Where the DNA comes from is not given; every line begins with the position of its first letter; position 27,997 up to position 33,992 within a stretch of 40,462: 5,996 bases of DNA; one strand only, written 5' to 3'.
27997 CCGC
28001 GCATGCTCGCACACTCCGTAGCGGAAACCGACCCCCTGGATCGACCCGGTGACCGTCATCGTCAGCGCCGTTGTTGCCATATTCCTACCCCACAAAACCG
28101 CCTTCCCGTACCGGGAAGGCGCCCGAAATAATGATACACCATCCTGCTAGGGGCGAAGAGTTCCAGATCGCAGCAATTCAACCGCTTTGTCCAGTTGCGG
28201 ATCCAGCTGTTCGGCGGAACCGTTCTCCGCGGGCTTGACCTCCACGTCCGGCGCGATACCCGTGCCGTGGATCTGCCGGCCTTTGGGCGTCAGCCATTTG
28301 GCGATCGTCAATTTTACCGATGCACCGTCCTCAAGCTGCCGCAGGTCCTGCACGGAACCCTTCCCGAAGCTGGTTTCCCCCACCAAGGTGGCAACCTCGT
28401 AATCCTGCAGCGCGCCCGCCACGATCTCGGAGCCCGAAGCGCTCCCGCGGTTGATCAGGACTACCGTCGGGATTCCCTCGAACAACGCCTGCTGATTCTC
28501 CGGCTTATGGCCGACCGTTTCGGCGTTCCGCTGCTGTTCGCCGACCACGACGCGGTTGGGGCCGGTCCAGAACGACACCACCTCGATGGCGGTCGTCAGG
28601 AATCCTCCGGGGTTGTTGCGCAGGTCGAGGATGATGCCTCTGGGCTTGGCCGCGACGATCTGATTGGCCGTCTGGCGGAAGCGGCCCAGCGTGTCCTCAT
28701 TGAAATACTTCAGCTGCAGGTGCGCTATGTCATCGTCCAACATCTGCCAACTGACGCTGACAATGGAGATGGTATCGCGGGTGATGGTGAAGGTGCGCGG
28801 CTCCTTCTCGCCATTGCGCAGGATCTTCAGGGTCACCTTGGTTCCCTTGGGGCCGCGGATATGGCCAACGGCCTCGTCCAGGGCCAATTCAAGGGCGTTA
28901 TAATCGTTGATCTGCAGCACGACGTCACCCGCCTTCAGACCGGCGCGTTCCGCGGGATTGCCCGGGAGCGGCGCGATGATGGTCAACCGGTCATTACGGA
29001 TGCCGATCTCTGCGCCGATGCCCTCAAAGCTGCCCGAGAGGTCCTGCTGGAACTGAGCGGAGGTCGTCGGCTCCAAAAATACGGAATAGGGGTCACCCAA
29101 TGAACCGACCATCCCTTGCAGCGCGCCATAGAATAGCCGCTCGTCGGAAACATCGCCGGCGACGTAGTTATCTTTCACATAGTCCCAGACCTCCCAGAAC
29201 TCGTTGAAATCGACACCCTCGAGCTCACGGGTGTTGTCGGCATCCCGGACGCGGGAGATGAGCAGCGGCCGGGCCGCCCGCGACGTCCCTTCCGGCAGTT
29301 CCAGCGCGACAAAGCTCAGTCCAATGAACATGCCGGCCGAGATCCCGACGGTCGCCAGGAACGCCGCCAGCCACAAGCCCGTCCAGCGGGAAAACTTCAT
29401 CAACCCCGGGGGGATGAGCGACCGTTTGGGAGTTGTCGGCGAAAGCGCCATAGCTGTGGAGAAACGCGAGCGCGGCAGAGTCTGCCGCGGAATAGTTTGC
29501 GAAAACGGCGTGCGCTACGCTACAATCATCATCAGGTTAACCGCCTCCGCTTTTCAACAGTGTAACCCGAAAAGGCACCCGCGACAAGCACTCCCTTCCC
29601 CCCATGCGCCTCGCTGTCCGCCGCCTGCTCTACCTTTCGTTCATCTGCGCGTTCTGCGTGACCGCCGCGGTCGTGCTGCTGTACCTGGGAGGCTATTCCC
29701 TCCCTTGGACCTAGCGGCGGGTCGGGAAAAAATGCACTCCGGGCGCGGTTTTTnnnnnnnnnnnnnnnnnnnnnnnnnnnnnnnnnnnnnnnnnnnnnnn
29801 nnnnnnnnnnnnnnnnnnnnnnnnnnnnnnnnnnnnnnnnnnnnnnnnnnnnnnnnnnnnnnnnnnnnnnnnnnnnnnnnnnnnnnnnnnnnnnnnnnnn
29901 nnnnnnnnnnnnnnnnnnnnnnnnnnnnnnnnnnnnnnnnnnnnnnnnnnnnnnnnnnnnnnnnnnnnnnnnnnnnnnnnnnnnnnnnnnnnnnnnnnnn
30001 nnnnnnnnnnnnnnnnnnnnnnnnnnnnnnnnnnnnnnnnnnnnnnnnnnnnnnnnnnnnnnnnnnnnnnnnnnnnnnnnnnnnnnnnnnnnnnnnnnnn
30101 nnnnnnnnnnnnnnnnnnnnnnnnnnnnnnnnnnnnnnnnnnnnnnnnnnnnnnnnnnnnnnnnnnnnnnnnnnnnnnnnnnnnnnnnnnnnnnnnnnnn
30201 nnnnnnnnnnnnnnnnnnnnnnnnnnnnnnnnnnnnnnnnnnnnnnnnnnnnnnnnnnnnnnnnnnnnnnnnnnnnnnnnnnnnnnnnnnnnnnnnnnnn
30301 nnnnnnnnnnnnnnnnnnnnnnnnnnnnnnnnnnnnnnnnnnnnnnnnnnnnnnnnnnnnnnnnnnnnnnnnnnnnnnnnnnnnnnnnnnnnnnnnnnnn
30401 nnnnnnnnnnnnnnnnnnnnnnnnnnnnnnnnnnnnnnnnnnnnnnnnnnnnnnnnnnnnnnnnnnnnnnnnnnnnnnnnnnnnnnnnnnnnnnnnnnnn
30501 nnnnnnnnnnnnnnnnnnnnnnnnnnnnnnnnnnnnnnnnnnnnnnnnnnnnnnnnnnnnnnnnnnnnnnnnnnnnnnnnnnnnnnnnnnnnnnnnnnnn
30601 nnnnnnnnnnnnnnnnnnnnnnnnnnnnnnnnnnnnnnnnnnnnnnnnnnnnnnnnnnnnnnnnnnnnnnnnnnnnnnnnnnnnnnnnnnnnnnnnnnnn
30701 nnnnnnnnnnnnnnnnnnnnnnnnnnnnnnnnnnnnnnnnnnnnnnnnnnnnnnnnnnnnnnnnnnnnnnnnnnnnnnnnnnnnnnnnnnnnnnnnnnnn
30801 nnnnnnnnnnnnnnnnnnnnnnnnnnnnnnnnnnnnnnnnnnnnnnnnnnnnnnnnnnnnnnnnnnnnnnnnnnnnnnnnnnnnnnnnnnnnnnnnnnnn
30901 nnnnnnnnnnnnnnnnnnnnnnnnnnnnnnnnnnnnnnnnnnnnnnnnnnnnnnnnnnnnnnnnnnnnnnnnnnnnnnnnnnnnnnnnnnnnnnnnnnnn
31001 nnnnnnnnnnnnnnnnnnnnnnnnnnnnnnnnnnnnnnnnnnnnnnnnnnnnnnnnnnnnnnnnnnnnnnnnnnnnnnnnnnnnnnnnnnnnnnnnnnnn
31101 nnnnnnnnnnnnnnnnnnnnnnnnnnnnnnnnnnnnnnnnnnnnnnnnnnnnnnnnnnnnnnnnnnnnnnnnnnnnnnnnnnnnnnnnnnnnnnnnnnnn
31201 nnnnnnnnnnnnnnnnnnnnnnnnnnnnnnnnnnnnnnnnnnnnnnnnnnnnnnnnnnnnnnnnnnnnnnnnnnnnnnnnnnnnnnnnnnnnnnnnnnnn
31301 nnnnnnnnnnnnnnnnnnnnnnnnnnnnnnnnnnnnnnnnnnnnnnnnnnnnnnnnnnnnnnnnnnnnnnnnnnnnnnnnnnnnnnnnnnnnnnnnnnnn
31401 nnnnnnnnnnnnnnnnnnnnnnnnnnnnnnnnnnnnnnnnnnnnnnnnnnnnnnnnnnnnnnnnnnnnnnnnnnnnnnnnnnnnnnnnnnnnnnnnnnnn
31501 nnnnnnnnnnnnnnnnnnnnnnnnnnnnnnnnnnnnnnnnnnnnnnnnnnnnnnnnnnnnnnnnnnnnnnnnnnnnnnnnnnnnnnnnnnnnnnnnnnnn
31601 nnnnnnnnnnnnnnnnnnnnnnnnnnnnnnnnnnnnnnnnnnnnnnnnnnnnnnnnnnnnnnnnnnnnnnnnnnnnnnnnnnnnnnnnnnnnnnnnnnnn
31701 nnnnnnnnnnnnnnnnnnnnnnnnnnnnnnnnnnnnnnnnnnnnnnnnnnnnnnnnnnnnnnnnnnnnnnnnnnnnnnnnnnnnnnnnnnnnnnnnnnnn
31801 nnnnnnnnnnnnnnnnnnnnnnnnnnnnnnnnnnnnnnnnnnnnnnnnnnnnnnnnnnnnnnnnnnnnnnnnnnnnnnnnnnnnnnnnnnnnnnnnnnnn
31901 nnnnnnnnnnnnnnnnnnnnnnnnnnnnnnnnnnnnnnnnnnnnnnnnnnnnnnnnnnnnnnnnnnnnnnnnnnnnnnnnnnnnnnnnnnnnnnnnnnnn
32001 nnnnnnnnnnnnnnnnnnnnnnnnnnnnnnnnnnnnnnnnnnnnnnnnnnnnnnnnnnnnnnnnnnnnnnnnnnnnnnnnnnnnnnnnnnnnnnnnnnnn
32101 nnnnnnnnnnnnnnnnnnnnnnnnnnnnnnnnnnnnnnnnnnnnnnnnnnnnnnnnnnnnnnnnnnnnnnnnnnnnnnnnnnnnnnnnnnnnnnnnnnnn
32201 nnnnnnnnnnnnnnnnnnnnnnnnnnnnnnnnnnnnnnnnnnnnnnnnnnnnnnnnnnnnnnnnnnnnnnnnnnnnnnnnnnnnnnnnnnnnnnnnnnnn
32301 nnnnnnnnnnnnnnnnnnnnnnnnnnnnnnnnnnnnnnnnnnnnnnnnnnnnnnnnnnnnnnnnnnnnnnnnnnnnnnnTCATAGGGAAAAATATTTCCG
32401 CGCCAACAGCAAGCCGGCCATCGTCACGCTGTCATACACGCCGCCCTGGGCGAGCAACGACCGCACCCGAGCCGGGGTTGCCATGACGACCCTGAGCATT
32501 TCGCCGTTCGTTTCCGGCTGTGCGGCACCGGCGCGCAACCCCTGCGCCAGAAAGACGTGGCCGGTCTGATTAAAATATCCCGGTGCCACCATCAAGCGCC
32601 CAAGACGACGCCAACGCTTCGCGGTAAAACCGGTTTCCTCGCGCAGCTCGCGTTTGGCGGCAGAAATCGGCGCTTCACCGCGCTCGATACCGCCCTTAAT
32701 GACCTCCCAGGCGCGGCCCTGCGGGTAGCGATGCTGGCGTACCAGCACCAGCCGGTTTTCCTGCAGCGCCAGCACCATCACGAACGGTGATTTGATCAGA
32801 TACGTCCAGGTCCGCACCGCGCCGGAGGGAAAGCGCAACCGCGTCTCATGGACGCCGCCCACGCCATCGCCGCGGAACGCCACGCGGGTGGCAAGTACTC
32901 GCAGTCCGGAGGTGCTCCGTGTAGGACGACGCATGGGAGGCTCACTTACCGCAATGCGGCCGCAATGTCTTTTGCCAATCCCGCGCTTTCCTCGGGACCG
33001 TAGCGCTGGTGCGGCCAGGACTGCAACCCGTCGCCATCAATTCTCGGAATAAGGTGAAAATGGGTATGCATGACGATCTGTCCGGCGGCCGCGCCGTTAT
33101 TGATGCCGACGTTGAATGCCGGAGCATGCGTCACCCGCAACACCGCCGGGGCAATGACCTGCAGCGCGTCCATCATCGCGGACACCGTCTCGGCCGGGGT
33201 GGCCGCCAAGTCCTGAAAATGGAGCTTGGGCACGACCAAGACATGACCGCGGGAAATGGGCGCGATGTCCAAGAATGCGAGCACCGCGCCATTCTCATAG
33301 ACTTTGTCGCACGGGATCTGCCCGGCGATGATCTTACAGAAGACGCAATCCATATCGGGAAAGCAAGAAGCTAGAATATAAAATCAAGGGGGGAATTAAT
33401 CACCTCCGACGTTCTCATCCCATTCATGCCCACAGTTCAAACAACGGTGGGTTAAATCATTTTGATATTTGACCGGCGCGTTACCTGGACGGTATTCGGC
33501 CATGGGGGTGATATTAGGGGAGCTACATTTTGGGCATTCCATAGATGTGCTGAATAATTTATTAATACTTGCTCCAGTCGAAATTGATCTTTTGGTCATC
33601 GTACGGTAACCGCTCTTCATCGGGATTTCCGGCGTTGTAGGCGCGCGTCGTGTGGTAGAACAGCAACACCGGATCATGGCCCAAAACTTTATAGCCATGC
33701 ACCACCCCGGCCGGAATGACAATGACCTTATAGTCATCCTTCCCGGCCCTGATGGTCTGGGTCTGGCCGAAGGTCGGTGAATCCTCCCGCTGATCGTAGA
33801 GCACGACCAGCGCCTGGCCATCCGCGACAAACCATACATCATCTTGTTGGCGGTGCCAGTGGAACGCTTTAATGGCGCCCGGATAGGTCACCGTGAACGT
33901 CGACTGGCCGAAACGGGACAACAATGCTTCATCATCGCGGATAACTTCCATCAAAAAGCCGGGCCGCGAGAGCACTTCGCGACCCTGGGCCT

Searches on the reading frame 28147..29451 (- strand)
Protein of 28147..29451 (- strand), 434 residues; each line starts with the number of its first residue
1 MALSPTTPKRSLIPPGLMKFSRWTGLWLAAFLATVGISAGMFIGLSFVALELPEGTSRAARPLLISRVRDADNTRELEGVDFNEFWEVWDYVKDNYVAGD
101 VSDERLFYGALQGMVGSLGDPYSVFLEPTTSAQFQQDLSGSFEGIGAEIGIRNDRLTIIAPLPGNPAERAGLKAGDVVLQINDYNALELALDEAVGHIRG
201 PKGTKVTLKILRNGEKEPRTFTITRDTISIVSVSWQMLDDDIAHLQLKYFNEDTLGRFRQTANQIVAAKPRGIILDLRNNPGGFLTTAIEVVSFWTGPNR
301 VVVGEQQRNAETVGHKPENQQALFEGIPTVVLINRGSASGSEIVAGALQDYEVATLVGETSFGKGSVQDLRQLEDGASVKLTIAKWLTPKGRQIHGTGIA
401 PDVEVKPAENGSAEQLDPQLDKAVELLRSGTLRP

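Call 35: search_protein_families(library=pfam, proteins=[window:28147-29451:-], max_evalue=0.001)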
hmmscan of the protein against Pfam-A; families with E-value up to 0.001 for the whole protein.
window:28147-29451:- (434 aa): 5 families
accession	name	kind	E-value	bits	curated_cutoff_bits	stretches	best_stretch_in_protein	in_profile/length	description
PF03572.23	Peptidase_S41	-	1.2e-47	162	24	1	241-405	1-165/165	Peptidase family S41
PF00595.29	PDZ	-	1e-10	42.2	23.2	1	143-211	10-81/81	PDZ domain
PF17820.7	PDZ_6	-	1.7e-10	40.9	27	1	160-212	4-54/54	PDZ domain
PF22694.1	CtpB_N-like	-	6.3e-10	39.8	27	1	68-128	24-83/85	Activating protease CtpB N-terminal domain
PF13180.12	PDZ_2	-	4e-09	37.1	27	1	145-217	3-74/80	PDZ domain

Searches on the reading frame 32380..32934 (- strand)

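Call 35: search_protein_families(library=pfam, proteins=[window:32380-32934:-], max_evalue=0.001)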
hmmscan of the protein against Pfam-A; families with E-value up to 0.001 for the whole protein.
window:32380-32934:- (184 aa): 1 family
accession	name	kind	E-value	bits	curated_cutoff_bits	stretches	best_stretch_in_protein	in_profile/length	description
PF00293.34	NUDIX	-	2.2e-15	57.3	21.1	1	52-148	6-109/134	NUDIX domain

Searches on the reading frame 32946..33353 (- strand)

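Call 35: search_protein_families(library=pfam, proteins=[window:32946-33353:-], max_evalue=0.001)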
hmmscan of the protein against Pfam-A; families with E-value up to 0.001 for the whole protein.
window:32946-33353:- (135 aa): 2 families
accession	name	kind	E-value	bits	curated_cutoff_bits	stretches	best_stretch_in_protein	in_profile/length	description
PF01230.28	HIT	-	6.8e-25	88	21.5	1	11-104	2-95/98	HIT domain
PF11969.13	DcpS_C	-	6.4e-13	49.6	24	1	3-103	2-101/114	Scavenger mRNA decapping enzyme C-term binding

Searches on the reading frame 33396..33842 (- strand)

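Call 35: search_protein_families(library=pfam, proteins=[window:33396-33842:-], max_evalue=0.001)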
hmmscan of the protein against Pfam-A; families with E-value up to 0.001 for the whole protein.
window:33396-33842:- (148 aa): 1 family
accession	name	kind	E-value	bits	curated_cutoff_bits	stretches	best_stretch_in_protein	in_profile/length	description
PF07282.18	Cas12f1-like_TNB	-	0.00098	19.7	26.3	0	96-144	25-53/60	Cas12f1-like, TNB domain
